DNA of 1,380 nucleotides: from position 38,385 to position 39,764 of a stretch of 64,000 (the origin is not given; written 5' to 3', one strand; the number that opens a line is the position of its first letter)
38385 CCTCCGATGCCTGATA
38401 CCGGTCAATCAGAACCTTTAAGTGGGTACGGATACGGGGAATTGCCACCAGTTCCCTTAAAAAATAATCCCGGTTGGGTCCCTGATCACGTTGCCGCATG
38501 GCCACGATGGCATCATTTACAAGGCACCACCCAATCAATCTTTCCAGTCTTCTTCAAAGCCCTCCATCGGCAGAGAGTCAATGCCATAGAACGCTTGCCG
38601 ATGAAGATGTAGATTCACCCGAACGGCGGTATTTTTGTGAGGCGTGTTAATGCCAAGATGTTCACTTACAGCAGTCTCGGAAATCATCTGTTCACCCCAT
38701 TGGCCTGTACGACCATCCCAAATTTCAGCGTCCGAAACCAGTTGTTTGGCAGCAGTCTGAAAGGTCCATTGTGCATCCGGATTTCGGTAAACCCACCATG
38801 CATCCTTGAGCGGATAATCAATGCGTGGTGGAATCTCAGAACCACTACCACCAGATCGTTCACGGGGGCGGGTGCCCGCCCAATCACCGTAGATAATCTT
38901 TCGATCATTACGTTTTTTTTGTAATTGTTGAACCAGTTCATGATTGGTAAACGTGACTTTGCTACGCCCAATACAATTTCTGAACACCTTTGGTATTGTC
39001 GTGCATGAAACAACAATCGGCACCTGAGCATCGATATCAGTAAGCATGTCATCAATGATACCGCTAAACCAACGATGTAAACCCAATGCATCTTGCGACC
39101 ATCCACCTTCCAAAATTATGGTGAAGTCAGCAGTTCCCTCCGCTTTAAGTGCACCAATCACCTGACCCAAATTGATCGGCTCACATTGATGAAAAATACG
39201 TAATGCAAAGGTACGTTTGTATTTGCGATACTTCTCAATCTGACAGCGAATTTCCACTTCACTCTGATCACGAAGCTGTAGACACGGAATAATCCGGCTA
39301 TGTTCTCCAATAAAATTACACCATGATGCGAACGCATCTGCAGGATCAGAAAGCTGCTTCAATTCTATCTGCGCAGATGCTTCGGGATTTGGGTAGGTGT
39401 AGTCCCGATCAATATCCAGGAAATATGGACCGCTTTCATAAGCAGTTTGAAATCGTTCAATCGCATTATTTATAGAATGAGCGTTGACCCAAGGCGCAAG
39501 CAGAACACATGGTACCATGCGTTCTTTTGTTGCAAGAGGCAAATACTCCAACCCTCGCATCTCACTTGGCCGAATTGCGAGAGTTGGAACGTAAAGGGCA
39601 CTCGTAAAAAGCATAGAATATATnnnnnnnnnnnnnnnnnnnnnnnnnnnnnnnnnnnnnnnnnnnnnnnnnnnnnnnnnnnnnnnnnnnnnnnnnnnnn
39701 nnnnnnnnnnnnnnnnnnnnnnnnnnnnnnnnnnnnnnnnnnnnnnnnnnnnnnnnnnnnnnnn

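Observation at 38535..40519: AT-rich three-gene cassette (2-TM protein, ImmA/IrrE peptidase, Beta-family protein): candidate uncharacterised defence or stress-sensing module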

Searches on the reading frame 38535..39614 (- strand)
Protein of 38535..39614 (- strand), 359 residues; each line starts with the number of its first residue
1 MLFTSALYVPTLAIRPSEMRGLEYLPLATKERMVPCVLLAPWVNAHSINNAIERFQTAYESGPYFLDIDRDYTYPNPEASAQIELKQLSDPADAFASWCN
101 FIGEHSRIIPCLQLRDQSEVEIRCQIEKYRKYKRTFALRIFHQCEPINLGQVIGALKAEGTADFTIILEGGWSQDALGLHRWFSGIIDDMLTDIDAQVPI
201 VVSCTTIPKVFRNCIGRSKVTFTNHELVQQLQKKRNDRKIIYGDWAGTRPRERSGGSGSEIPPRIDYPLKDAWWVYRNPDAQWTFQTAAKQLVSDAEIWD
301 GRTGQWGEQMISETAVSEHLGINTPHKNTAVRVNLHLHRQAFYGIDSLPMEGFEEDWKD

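Call 3: search_protein_families(library=pfam, proteins=[window:38535-39614:-], max_evalue=0.1)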
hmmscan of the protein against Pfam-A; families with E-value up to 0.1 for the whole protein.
window:38535-39614:- (359 aa): 1 family
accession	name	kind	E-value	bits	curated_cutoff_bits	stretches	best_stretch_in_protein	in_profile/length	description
PF14350.11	Beta_protein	-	2.3e-53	182.3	27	1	8-341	1-341/342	Beta protein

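Call 4: search_protein_families(library=padloc, proteins=[window:38535-39614:-], max_evalue=0.1)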
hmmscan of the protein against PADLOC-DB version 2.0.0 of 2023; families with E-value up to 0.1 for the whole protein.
window:38535-39614:- (359 aa): 2 families
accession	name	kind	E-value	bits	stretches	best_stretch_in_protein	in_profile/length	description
PDLC02985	beta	-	3.7e-44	148.9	1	3-341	5-337/355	-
PDLC03984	PD-Lambda-2_C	-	3.2e-05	21.2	1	226-323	241-342/377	-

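Call 5: search_protein_families(library=ncbifam, proteins=[window:38535-39614:-], max_evalue=0.1)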
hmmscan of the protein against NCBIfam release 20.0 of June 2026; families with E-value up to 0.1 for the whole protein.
window:38535-39614:- (359 aa): 0 families

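Call 6: search_protein_families(library=phrogs, proteins=[window:38535-39614:-], max_evalue=0.1)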
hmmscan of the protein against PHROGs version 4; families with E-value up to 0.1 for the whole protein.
window:38535-39614:- (359 aa): 1 family
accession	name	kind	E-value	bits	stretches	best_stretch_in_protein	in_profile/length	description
phrog_9159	-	unknown function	4.3e-22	79.9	1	6-338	4-344/356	-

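Call 11: find_homologous_proteins(query=window:38535-39614:-, max_evalue=0.00001)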
Query window:38535-39614:- (359 aa): 331 proteins with E <= 0.00001 among 1171 candidates; the best 120 are listed.
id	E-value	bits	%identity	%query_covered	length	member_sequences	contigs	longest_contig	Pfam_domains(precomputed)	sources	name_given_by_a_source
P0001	5.0e-250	847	100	100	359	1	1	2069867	PF14350.12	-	-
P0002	3.9e-177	607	72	100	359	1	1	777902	PF14350.12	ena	-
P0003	4.8e-174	597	71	100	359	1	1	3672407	PF14350.12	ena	-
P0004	1.6e-168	579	68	100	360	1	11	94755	PF14350.12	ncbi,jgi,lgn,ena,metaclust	metaclust:\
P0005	4.2e-167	574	71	98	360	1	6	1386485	PF14350.12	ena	-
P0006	4.5e-165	567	68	100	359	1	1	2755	PF14350.12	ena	-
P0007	2.7e-164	565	69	98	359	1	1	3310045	PF14350.12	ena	-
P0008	7.6e-160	550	64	100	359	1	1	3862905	PF14350.12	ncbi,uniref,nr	ncbi:hypothetical protein E2K80_05630 [Rhodophyticola sp. CCM32]|uniref:beta family protein n=1 Tax=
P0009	6.8e-158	544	63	100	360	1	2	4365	PF14350.12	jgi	jgi:T4 beta protein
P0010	4.3e-155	535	68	95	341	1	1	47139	PF14350.12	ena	-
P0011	5.1e-155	534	64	98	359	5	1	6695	PF14350.12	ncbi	-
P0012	6.6e-154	531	63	100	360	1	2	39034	PF14350.12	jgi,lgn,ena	-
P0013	8.8e-154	530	63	100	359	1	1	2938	PF14350.12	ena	-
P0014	3.8e-150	518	61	100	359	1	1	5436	PF14350.12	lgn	-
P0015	1.4e-149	517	61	98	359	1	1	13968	PF14350.12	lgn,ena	-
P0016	1.8e-123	431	51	100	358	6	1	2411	PF14350.12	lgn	-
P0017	7.6e-123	429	52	100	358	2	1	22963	PF14350.12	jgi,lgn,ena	-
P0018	3.4e-122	426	51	100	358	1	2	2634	PF14350.12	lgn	-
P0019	3.9e-122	426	51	100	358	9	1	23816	PF14350.12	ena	-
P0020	7.6e-122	425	51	100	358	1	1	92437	PF14350.12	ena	-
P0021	8.8e-122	425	50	100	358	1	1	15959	PF14350.12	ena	-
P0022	1.7e-121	424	51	100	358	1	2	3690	PF14350.12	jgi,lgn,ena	-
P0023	2.8e-121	423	53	98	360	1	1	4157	PF14350.12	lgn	-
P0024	3.5e-120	420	51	100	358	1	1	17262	PF14350.12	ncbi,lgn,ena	-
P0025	4.1e-120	420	50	100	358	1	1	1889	PF14350.12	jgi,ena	jgi:hypothetical protein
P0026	6.1e-120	419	51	100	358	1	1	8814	PF14350.12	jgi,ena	-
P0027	7.7e-120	419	50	100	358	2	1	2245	PF14350.12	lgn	-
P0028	9.2e-120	418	52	100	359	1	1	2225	PF14350.12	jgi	jgi:hypothetical protein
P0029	9.8e-120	418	51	100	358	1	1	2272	PF14350.12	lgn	-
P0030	1.1e-119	418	52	100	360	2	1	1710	PF14350.12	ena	-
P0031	1.7e-119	417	50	100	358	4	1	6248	PF14350.12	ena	-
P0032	4.2e-119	416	49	100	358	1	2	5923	PF14350.12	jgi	-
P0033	5.9e-119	416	50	100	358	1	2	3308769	PF14350.12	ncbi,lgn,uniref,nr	ncbi:hypothetical protein CBW24_07880 [Pacificitalea manganoxidans]|uniref:T4 beta protein n=1 Tax=P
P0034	9.8e-119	415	49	100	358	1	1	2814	PF14350.12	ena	-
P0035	1.8e-118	414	51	100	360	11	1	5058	PF14350.12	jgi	jgi:hypothetical protein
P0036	2.1e-118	414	52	100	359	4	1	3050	PF14350.12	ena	-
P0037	2.7e-118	414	49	100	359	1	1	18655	PF14350.12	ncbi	-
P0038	7.8e-118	412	48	100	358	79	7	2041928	PF14350.12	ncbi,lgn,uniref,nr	ncbi:beta family protein [Sulfitobacter geojensis]|uniref:Beta family protein n=1 Tax=Sulfitobacter 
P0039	9.4e-118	412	49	100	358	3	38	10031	PF14350.12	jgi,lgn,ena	-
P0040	1.8e-117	411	51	100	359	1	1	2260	PF14350.12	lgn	-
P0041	2.0e-117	411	49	100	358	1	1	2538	PF14350.12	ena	-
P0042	2.5e-117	410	48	100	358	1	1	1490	PF14350.12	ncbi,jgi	-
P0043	3.8e-117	410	49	100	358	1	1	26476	PF14350.12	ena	-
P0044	3.9e-117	410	49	98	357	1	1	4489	PF14350.12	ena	-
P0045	5.2e-117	409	49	100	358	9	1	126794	PF14350.12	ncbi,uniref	ncbi:beta family protein [Yoonia sp. SDW83-1]|uniref:beta family protein n=1 Tax=Yoonia sp. SDW83-1 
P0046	5.6e-117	409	50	100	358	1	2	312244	PF14350.12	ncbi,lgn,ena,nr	ncbi:MAG: beta family protein [Alphaproteobacteria bacterium]|nr:beta family protein [Alphaproteobac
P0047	5.8e-117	409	51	98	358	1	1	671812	PF14350.12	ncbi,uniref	ncbi:beta family protein [Tateyamaria sp.]|uniref:beta family protein n=1 Tax=Tateyamaria sp. TaxID=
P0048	1.9e-116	407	49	100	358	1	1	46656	PF14350.12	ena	-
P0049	2.3e-116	407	48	100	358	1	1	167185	PF14350.12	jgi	jgi:hypothetical protein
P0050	2.4e-116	407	50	100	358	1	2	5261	PF14350.12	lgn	-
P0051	3.5e-116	407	52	100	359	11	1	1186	PF14350.12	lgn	-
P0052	5.0e-116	406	50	100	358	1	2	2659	PF14350.12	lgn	-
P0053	7.1e-116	406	51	100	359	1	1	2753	PF14350.12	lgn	-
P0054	7.2e-116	406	48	100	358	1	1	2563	PF14350.12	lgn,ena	-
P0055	9.8e-116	405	48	100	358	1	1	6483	PF14350.12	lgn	-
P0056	1.4e-115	405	48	100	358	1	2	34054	PF14350.12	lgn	-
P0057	1.6e-115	404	48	100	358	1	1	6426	PF14350.12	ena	-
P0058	1.9e-115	404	50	100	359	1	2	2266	PF14350.12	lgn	-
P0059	2.1e-115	404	49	100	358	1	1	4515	PF14350.12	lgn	-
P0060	2.6e-115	404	49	100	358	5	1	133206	PF14350.12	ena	-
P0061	3.8e-115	403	49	100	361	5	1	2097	PF14350.12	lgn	-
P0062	4.9e-115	403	50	100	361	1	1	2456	PF14350.12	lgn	-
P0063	6.0e-115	403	48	100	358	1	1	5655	PF14350.12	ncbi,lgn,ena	-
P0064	1.2e-114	401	48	100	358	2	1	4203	PF14350.12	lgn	-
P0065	2.5e-114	400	51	100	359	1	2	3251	PF14350.12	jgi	jgi:hypothetical protein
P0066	2.8e-114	400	50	98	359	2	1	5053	PF14350.12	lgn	-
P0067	3.2e-114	400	49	100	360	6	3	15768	PF14350.12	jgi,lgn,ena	-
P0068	3.7e-114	400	50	100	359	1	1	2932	PF14350.12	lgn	-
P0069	5.4e-114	399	49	100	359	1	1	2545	PF14350.12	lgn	-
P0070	5.8e-114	399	51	100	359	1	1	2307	PF14350.12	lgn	-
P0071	6.3e-114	399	48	100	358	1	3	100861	PF14350.12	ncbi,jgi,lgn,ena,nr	ncbi:MAG: beta family protein [Rhodobacteraceae bacterium]|nr:beta family protein [Paracoccaceae bac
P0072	6.8e-114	399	47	100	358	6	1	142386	PF14350.12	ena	-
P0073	7.0e-114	399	50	100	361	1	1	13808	PF14350.12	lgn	-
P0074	7.0e-114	399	50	100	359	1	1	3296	PF14350.12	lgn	-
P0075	1.1e-113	398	47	100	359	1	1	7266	PF14350.12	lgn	-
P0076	1.2e-113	398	49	100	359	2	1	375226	PF14350.12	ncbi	-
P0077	1.2e-113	398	50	98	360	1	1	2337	PF14350.12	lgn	-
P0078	1.4e-113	398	50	96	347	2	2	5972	PF14350.12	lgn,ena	-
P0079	1.8e-113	398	48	100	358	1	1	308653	PF14350.12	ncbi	-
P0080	1.8e-113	398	49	100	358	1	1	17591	PF14350.12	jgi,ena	-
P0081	2.3e-113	397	48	100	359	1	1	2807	PF14350.12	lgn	-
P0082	2.7e-113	397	49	100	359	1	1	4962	PF14350.12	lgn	-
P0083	3.9e-113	397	49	100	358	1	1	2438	PF14350.12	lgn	-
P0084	4.4e-113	396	50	100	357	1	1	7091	PF14350.12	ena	-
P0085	4.4e-113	396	49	100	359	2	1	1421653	PF14350.12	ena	-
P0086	4.6e-113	396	49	100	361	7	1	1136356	PF14350.12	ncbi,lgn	ncbi:MAG: beta family protein [Hyphomicrobiales bacterium]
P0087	4.8e-113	396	47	100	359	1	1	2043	PF14350.12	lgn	-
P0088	4.9e-113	396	49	100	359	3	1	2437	PF14350.12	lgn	-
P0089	6.8e-113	396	48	100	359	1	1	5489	PF14350.12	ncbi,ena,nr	ncbi:beta family protein [bacterium]|nr:beta family protein [bacterium]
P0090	6.8e-113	396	50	100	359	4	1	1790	PF14350.12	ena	-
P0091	7.0e-113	396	49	100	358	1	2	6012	PF14350.12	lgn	-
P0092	7.7e-113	396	50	100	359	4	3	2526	PF14350.12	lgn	-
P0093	7.8e-113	396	49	100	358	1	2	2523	PF14350.12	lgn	-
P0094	9.2e-113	395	50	100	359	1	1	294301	PF14350.12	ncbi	-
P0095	9.8e-113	395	49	100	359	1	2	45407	PF14350.12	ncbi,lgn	-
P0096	9.8e-113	395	48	100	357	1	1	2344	PF14350.12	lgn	-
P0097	1.0e-112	395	50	100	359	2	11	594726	PF14350.12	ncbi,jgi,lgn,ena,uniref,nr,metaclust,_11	ncbi:beta family protein [Tabrizicola sp.]|uniref:beta family protein n=1 Tax=Tabrizicola sp. TaxID=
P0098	1.5e-112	395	50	100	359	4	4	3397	PF14350.12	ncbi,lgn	-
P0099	1.7e-112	394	50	100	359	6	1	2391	PF14350.12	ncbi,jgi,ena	jgi:hypothetical protein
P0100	1.7e-112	394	48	100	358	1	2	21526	PF14350.12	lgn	-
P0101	2.0e-112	394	51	99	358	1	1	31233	PF14350.12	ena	-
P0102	2.6e-112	394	50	100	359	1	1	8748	PF14350.12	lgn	-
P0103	2.8e-112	394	48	100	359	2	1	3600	PF14350.12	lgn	-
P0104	4.2e-112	393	48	100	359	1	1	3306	PF14350.12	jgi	jgi:hypothetical protein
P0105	5.1e-112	393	49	100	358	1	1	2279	PF14350.12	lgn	-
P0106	5.5e-112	393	49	100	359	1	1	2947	PF14350.12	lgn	-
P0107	5.6e-112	393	51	98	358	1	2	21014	PF14350.12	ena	-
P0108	5.8e-112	393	48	100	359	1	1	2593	PF14350.12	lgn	-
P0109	5.9e-112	393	49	98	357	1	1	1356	PF14350.12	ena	-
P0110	6.3e-112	393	49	100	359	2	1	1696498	PF14350.12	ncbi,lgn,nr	ncbi:MAG: beta family protein [Aquamicrobium sp.]|nr:beta family protein [Aquamicrobium sp.]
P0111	6.4e-112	393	50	100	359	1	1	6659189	PF14350.12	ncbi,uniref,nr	ncbi:beta family protein [Mesorhizobium sp. AR07]|uniref:beta family protein n=1 Tax=Mesorhizobium s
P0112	6.4e-112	393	49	100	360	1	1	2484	PF14350.12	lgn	-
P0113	7.5e-112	392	48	100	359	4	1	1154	PF14350.12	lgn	-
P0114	9.2e-112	392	49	100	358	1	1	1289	PF14350.12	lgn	-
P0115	1.1e-111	392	49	100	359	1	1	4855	PF14350.12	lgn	-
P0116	1.2e-111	392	48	100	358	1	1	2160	PF14350.12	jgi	jgi:Beta protein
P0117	1.2e-111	392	48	100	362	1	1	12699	PF14350.12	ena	-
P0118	1.3e-111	392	50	100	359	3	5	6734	PF14350.12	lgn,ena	-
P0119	1.3e-111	391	49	100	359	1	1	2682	PF14350.12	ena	-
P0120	1.5e-111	391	49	100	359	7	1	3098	PF14350.12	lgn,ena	-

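Call 13: search_dna_similar(query=window:38535-39614:-, collection=phages, mode=protein, max_evalue=0.001, max_rows=25)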
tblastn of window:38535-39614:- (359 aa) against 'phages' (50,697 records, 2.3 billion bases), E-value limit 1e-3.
Records with a match: 4; places in all: 4; records where one place covers at least 80% of the query: 4.
Best place of each record, by identity: <60% 4.
By first word of the organism name: Enterobacteria 3; Pasteurella 1.
By host as written in the record: - 2; Escherichia coli 1; Pasteurella multocida Past22 1.
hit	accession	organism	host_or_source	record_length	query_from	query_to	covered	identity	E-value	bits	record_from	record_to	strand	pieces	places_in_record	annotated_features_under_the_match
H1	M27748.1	Enterobacteria phage P4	-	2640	3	359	99%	24.7%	1e-22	104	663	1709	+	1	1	beta protein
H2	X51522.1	Enterobacteria phage P4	-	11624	3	359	99%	24.7%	2e-22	104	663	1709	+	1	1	unnamed protein product; beta gene product (AA 1-355)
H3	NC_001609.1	Enterobacteria phage P4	Escherichia coli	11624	3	359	99%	24.7%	2e-22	104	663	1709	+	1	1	beta family protein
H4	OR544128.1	Pasteurella phage Pmp11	Pasteurella multocida Past22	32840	3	343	95%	23.1%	9e-17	87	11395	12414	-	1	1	hypothetical protein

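Call 14: get_annotated_region(hit=H3, flank=2500)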
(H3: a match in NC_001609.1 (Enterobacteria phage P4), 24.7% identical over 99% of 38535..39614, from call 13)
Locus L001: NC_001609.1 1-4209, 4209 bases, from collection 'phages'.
description: Enterobacteria phage P4, complete genome.
organism: Enterobacteria phage P4 (NCBI taxid 10680)
taxonomy: Viruses; Duplodnaviria; Heunggongvirae; Uroviricota; Caudoviricetes
host: Escherichia coli; source: -; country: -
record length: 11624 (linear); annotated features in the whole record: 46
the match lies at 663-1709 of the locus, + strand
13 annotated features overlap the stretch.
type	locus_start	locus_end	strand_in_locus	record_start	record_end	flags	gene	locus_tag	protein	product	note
CDS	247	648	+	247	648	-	-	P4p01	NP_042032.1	protein gop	gop gene product (AA 1-133)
CDS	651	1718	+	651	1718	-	-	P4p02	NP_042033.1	beta family protein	beta gene product (AA 1-355)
regulatory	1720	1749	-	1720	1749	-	-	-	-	terminator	put. rho independent terminator of transcription of cII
CDS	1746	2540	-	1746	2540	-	-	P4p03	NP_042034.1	sce7726 family protein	cII gene product (AA 1-264)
CDS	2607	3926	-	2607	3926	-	-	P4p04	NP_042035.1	integrase arm-type DNA-binding domain-containing protein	int gene product (AA 1-440)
repeat_region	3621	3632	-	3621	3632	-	-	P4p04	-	-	attP arm sequence repeat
repeat_region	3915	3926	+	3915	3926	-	-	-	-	-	attP arm sequence repeat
repeat_region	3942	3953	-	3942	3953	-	-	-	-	-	attP arm sequence repeat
repeat_region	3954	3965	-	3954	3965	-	-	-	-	-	attP arm sequence repeat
misc_feature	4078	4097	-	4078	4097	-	-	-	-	-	attP (phage attachment site core sequence)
CDS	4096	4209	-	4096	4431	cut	-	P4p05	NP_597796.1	hypothetical protein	Predicted by GeneMark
repeat_region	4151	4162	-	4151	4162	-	-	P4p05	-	-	attP arm sequence repeat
repeat_region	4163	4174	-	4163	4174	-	-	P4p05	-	-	attP arm sequence repeat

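Call 15: get_annotated_region(hit=H4, flank=4000)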
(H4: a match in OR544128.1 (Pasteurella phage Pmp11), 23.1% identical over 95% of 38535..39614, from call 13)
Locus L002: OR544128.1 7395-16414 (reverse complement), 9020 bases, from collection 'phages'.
description: Pasteurella phage Pmp11, complete genome.
organism: Pasteurella phage Pmp11 (NCBI taxid 3127674)
taxonomy: Viruses
host: Pasteurella multocida Past22; source: human skin wound; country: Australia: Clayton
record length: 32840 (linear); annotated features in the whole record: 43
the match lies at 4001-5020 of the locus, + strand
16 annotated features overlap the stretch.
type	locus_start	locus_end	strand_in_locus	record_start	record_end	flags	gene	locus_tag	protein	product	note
CDS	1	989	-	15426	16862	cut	-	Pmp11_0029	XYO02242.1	DnaB-like replicative helicase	-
CDS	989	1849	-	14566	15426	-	-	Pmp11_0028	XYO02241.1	replication initiation O-like protein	-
CDS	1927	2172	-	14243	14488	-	-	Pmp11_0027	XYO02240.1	hypothetical protein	-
CDS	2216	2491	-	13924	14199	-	-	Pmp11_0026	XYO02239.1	CII-like regulator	-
CDS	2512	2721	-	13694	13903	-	-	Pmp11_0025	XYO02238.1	transcriptional repressor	-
CDS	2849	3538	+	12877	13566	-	-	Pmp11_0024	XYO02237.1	CI-like repressor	-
CDS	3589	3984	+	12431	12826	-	-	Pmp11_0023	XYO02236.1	hypothetical protein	-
CDS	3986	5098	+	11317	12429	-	-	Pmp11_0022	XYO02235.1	hypothetical protein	-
CDS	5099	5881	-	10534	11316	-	-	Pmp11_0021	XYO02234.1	hypothetical protein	-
CDS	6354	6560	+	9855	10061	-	-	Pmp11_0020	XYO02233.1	hypothetical protein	-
CDS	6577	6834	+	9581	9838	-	-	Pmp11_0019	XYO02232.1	hypothetical protein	-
CDS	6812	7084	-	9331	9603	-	-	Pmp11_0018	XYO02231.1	hypothetical protein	-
CDS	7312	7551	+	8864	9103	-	-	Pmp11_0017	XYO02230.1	hypothetical protein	-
CDS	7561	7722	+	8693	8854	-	-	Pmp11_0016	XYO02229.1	hypothetical protein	-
CDS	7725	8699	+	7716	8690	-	-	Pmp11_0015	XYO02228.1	hypothetical protein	-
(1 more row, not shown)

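Call 20: search_protein_families(library=pfam, proteins=[L001:247-648:+, L001:1746-2540:-, L002:3589-3984:+, L002:5099-5881:-], max_evalue=0.1)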
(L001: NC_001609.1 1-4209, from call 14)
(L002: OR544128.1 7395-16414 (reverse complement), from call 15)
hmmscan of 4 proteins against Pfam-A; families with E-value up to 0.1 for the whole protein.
L001:247-648:+ (133 aa): 6 families
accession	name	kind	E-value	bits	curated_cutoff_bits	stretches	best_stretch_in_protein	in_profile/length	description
PF14988.11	DUF4515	-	0.026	14.9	24.5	1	68-112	149-193/206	Domain of unknown function (DUF4515)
PF18178.6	Cap17-like_N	-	0.034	13.9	26.6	1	42-109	58-124/232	ATP nucleosidase Cap17-like, N-terminal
PF18159.6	S_4TM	-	0.045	13.5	26.9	1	8-86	171-253/291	SMODS-associating 4TM effector domain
PF21924.1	XRCC4_CC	-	0.061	13.9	27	1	61-101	9-49/78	XRCC4 coiled-coil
PF20742.3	DUF5580_M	-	0.064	13.8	24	1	45-99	35-90/95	Family of unknown function (DUF5580) middle domain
PF08552.16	Kei1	-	0.096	12.9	25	1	35-108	86-157/181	Inositolphosphorylceramide synthase subunit Kei1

L001:1746-2540:- (264 aa): 0 families

L002:3589-3984:+ (131 aa): 2 families
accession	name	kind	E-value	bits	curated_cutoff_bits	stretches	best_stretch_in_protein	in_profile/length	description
PF04102.17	SlyX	-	0.00025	22.1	30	1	61-119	2-60/67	SlyX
PF24838.2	8xMP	-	0.02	15.2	30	1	10-73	25-93/136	Octameric membrane protein family (8xMP)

L002:5099-5881:- (260 aa): 1 family
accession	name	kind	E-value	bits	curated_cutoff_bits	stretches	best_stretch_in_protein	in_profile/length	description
PF02037.33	SAP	-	4.2e-07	29.9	23.9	1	129-156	5-32/37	SAP domain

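Call 23: find_encoding_contigs(protein=P0002, flank=6000, max_places=3)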
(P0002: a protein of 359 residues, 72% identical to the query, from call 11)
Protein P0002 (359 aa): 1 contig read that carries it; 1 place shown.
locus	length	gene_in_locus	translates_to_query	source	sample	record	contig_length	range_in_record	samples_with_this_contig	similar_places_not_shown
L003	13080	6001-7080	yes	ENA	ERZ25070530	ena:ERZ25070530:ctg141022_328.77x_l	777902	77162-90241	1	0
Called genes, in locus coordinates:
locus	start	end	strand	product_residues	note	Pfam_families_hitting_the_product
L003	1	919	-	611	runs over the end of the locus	PF01609:DDE_Tnp_1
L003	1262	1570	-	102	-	PF13384:HTH_23 (weak)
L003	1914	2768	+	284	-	PF12762:DDE_Tnp_IS1595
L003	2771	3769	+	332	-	PF13651:EcoRI_methylase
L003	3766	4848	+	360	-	PF03235:GmrSD_N, PF01844:HNH, PF14279:HNH_5 (weak)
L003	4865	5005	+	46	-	-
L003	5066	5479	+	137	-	-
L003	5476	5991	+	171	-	PF06114:Peptidase_M78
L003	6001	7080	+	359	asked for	PF14350:Beta_protein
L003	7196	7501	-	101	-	PF13586:DDE_Tnp_1_2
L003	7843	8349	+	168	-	-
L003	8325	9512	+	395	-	PF01548:DEDD_Tnp_IS110, PF02371:Transposase_20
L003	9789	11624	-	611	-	PF01609:DDE_Tnp_1 (weak)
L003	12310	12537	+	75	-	-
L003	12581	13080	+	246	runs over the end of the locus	PF13701:DDE_Tnp_1_4 (weak)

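Call 24: find_encoding_contigs(protein=P0008, flank=6000, max_places=3)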
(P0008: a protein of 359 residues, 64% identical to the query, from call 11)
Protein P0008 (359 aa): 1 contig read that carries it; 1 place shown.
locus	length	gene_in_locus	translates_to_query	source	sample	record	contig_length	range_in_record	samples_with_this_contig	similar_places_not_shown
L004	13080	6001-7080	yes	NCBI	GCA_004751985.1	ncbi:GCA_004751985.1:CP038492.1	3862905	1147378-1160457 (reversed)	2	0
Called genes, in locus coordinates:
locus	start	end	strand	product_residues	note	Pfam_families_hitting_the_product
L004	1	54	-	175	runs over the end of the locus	-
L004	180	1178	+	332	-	PF00490:ALAD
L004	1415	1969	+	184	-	PF04366:Ysc84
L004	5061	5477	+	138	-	-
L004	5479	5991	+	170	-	PF06114:Peptidase_M78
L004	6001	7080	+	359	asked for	PF14350:Beta_protein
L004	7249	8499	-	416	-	PF13167:GTP-bdg_N, PF16360:GTP-bdg_M, PF01926:MMR_HSR1, PF19275:HflX_C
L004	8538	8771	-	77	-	PF17209:Hfq, PF21979:Hfq_1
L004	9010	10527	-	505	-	PF02386:TrkH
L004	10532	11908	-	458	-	PF00070:Pyr_redox (faint), PF01262:AlaDh_PNT_C (faint), PF02254:TrkA_N, PF13241:NAD_binding_7 (weak), PF02080:TrkA_C, PF02254:TrkA_N, PF13241:NAD_binding_7 (weak), PF02080:TrkA_C, +7 more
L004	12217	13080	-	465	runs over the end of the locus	PF00072:Response_reg, PF00158:Sigma54_activat, PF14532:Sigma54_activ_2, PF25601:AAA_lid_14, PF02954:HTH_8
